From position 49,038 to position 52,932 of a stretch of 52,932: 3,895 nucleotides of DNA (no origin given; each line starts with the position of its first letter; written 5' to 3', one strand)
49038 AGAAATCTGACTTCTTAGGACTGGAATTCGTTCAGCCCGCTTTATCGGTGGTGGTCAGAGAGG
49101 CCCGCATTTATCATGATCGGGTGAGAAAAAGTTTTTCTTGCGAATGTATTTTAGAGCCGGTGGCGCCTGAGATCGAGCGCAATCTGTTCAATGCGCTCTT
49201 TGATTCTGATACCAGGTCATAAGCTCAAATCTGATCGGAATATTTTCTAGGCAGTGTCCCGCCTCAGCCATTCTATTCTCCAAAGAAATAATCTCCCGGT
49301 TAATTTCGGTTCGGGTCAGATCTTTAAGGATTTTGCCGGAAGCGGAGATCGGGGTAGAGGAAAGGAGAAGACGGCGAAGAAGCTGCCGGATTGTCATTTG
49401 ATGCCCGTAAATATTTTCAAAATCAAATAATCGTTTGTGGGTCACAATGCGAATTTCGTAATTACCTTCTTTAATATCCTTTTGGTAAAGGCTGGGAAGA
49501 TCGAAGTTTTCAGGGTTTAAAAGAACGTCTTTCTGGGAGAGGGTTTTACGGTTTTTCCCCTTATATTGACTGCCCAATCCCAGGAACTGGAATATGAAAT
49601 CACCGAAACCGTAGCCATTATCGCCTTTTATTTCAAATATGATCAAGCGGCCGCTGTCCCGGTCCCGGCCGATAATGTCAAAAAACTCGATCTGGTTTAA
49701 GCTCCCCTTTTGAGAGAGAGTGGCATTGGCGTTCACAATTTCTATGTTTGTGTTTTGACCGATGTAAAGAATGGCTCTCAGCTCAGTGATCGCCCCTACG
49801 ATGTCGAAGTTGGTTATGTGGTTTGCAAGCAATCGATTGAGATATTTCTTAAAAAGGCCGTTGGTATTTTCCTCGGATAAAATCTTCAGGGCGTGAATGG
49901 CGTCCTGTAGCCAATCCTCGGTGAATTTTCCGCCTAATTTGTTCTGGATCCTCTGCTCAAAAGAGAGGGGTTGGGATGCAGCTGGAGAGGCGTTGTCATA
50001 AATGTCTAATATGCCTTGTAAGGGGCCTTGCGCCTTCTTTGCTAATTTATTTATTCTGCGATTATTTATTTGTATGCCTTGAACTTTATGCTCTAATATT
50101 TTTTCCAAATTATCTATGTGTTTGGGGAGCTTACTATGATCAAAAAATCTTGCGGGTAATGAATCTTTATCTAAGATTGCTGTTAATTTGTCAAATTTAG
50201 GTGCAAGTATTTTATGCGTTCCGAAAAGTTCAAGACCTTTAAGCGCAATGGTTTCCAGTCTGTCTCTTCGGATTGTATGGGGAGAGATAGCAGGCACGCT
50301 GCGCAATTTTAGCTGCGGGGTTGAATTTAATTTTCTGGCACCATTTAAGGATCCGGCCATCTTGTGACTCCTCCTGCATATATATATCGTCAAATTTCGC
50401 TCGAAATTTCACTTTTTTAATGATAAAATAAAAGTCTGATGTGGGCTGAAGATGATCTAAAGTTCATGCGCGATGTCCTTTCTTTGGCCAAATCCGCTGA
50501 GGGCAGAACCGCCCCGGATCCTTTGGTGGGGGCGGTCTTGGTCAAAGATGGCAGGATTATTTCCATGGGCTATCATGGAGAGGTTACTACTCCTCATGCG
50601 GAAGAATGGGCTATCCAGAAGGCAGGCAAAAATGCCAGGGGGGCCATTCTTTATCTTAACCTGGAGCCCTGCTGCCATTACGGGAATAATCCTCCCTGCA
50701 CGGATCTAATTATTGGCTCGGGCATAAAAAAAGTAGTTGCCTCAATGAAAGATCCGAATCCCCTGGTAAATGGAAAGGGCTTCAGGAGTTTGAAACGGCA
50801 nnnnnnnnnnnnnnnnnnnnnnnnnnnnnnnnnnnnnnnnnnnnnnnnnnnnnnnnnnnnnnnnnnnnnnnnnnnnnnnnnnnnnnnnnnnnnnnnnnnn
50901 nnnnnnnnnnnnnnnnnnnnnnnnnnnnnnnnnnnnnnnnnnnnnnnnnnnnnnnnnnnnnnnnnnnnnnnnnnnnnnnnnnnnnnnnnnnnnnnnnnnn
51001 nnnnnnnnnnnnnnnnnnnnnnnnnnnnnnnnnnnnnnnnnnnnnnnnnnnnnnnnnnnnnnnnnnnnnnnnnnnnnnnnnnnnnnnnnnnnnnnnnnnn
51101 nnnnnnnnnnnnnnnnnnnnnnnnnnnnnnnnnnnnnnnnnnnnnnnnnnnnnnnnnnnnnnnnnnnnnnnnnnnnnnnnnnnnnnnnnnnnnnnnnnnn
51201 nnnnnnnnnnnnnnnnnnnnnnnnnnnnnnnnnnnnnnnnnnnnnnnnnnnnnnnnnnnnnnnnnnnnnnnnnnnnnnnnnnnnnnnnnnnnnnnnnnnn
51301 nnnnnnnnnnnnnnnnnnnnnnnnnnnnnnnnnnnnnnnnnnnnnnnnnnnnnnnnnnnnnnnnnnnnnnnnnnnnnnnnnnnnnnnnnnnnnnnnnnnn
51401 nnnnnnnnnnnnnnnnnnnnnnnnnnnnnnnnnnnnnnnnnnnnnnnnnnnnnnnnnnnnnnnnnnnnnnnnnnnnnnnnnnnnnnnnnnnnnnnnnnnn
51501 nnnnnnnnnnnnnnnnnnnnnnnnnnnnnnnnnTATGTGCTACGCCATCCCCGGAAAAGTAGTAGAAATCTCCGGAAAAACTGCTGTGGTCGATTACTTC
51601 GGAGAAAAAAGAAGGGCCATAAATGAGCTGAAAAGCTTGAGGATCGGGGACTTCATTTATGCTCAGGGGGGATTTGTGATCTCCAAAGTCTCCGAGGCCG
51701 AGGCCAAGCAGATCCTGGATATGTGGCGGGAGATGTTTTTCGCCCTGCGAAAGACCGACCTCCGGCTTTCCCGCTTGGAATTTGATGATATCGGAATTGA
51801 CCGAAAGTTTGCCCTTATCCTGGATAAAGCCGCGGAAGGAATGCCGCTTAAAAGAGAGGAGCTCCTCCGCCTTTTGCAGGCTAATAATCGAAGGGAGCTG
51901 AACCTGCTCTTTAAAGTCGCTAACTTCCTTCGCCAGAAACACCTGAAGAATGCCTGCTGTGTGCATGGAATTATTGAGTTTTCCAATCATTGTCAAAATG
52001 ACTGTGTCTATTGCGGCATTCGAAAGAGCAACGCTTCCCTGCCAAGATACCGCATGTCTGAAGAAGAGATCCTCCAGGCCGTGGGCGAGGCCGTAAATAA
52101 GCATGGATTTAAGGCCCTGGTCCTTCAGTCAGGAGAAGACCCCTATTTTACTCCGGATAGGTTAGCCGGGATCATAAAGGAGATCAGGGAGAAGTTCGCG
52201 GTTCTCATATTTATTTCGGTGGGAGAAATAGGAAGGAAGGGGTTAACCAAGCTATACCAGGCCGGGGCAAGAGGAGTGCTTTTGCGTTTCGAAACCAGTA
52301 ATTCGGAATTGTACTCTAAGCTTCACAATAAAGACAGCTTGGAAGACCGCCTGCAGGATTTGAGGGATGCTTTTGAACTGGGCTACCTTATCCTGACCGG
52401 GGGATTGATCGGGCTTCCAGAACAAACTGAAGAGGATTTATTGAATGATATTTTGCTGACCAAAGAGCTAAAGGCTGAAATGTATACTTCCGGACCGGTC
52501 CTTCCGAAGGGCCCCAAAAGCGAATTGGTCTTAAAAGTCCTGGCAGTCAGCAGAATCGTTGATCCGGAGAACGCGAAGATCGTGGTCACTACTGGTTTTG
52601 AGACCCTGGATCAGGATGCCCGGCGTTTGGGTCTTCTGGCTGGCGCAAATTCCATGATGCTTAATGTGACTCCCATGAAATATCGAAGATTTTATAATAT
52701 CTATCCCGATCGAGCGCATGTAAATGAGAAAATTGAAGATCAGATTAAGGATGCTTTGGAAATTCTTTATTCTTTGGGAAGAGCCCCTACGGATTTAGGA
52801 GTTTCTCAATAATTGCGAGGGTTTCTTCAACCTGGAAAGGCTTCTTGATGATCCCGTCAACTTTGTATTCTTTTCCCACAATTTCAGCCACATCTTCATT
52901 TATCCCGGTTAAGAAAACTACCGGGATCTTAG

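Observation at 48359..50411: Convergent, 3'-overlapping orphan gene pair, both genes driven by the shared motif, one with a PD-(D/E)xK-like core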

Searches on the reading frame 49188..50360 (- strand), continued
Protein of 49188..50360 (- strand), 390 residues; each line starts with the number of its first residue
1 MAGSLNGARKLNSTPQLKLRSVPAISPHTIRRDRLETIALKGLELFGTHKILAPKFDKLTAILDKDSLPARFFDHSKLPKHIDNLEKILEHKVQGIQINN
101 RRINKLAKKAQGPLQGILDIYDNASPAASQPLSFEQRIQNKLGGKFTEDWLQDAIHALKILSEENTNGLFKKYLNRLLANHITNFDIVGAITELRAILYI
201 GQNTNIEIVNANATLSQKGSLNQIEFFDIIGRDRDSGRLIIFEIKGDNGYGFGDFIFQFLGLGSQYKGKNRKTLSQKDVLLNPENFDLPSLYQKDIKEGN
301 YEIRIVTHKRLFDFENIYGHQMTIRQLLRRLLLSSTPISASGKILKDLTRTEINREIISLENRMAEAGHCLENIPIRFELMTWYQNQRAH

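Call 70: search_protein_families(library=pfam, proteins=[P0002, P0003, P0009, P0010, P0011, P0012, P0013, P0014, P0016, P0017], max_evalue=1)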
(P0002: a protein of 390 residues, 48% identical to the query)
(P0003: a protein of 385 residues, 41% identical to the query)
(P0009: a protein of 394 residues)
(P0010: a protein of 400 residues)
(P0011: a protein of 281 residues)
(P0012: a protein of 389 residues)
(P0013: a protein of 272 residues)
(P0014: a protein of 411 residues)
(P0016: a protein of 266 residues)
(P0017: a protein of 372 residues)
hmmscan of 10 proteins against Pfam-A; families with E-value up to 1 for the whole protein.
P0002 (390 aa): 0 families

P0003 (385 aa): 0 families

P0009 (394 aa): 0 families

P0010 (400 aa): 2 families
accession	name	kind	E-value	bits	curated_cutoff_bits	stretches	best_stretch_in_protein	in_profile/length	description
PF12629.12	Pox_polyA_pol_C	-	0.076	13.3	27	1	235-264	168-197/200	Poxvirus poly(A) polymerase C-terminal domain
PF20572.3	DUF6781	-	0.19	11.9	27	1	142-181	89-128/213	Family of unknown function (DUF6781)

P0011 (281 aa): 1 family
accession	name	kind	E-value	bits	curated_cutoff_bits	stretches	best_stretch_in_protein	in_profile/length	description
PF02021.23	UPF0102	-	0.15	12.9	23.6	0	89-135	13-46/80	Uncharacterised protein family UPF0102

P0012 (389 aa): 1 family
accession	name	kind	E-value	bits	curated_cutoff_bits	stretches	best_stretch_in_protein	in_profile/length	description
PF13114.12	RecO_N_2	-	0.19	11.9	27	1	309-331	17-39/71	RecO N terminal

P0013 (272 aa): 2 families
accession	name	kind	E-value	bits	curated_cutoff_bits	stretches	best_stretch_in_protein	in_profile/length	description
PF01870.24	Hjc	-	0.053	13.9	21.1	1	108-144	20-54/93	Archaeal holliday junction resolvase (hjc)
PF02021.23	UPF0102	-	0.086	13.7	23.6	1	100-146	15-49/80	Uncharacterised protein family UPF0102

P0014 (411 aa): 1 family
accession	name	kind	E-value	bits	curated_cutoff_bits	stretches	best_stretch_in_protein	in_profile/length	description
PF09081.16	AMT4_dom_C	-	0.087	13.2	27.6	1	257-289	20-52/64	Glucan 1,4-alpha-maltotetraohydrolase, domain C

P0016 (266 aa): 0 families

P0017 (372 aa): 0 families

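Call 73: fold_search(model_id=the predicted structure, library=viral)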
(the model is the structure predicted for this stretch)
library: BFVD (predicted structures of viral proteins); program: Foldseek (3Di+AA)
matches with E <= 10: 202; with E <= 0.001: 0
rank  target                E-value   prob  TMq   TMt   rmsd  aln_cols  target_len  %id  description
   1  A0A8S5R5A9            1.4e-02  0.80  0.18  0.23  15.4       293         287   13  Putative nuclease of the RecB family [Ackermannviridae sp. ctaCq7]
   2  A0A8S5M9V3            4.7e-02  0.11  0.12  0.09  26.7       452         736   13  Head protein [Podoviridae sp. ctbO711]
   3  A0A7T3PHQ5            5.2e-02  0.96  0.15  0.52  11.3       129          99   18  (no name in the UniProt tables at hand)
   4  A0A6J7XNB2            6.1e-02  0.47  0.18  0.22  18.3       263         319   11  Phage-type endonuclease [uncultured Caudovirales phage]
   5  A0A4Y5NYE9            7.1e-02  0.15  0.13  0.15  22.7       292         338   10  (no name in the UniProt tables at hand)
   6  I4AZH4                7.9e-02  0.12  0.13  0.07  26.9       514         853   12  (no name in the UniProt tables at hand)
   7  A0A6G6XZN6            9.1e-02  0.14  0.15  0.14  33.6       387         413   10  (no name in the UniProt tables at hand)
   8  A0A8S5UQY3            1.0e-01  0.18  0.20  0.21  22.0       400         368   12  Exodeoxyribonuclease 8 [Podoviridae sp. ctQyH19]
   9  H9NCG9                1.6e-01  0.51  0.14  0.18  15.1       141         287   12  (no name in the UniProt tables at hand)
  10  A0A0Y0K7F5            1.6e-01  0.44  0.17  0.34  14.6       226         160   14  PD-(D/E)XK endonuclease-like domain-containing protein [Glossina hytrovirus (isolate Glossina pallidipes/Ethiopia/Seibersdorf/-)]
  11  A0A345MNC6            1.6e-01  0.30  0.16  0.10  17.4       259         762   14  (no name in the UniProt tables at hand)
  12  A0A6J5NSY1            2.0e-01  0.28  0.19  0.21  17.6       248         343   12  PD-(D/E)XK nuclease superfamily [uncultured Caudovirales phage]
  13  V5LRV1                2.0e-01  0.12  0.16  0.10  23.5       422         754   10  (no name in the UniProt tables at hand)
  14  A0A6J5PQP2            2.2e-01  0.25  0.18  0.22  14.8       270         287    9  PD-(D/E)XK nuclease superfamily [uncultured Caudovirales phage]
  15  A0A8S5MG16            2.6e-01  0.25  0.18  0.23  14.1       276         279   10  Anti-bacteriophage protein A/HamA C-terminal domain-containing protein [Siphoviridae sp. ctcfw7]
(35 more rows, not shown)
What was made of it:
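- In BFVD the best hit is a RecB-family nuclease (E = 0.014, probability 0.80), and 18 of the 22 informatively named hits in the top 50 are PD-(D/E)xK nucleases (call 73).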

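Call 82: find_related_loci(query=A5, collection=viral_contigs, flank=5000)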
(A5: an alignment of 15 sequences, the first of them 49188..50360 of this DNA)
Query A5 (390 aa) in viral_contigs; peptide patterns used: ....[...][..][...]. (x = any residue, [..] = any of these).
62 stretches matched a pattern, but none encodes a relative of the query by tblastn (E <= 1e-3).

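Call 83: search_dna_similar(query=window:49188-50360:-, collection=plasmids, mode=protein, max_evalue=0.001, max_rows=10)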
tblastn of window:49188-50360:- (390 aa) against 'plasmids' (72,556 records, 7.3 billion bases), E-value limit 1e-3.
No match.

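Call 84: search_dna_similar(query=window:49188-50360:-, collection=phages, mode=protein, max_evalue=0.001, max_rows=10)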
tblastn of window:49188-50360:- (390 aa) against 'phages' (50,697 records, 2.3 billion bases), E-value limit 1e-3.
No match.
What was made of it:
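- It is absent from plasmids, phages and viral contigs, and no transposase or integrase accompanies it (calls 82-84). There are no mobile-element genes, plasmid or phage copies (calls 82-84).
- Tried and rejected: Searches of viral contigs, plasmids and phages found no relatives, which argues against a plasmid- or phage-borne element (calls 82-84).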

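Call 90: find_encoding_contigs(protein=P0013, flank=8000, max_places=4)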
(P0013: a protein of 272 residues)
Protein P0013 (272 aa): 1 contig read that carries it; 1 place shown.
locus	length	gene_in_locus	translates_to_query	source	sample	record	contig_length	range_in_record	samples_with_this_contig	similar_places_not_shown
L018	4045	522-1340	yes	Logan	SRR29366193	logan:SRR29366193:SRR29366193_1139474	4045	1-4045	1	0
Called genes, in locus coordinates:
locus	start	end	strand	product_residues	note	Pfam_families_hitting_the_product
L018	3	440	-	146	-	?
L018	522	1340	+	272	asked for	-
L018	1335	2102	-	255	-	-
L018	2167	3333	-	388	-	PF00291:PALP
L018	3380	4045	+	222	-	?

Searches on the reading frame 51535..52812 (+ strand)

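Call 33: search_protein_families(library=pfam, proteins=[window:51535-52812:+], max_evalue=0.001)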
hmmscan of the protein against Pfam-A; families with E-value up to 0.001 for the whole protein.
window:51535-52812:+ (425 aa): 2 families
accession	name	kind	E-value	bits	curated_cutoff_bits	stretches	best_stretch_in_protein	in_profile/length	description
PF04055.27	Radical_SAM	-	1.4e-17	64.8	29.5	1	147-304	1-161/166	Radical SAM superfamily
PF01455.23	HupF_HypC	-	1.1e-15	58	28.5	1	1-64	1-65/65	HupF/HypC family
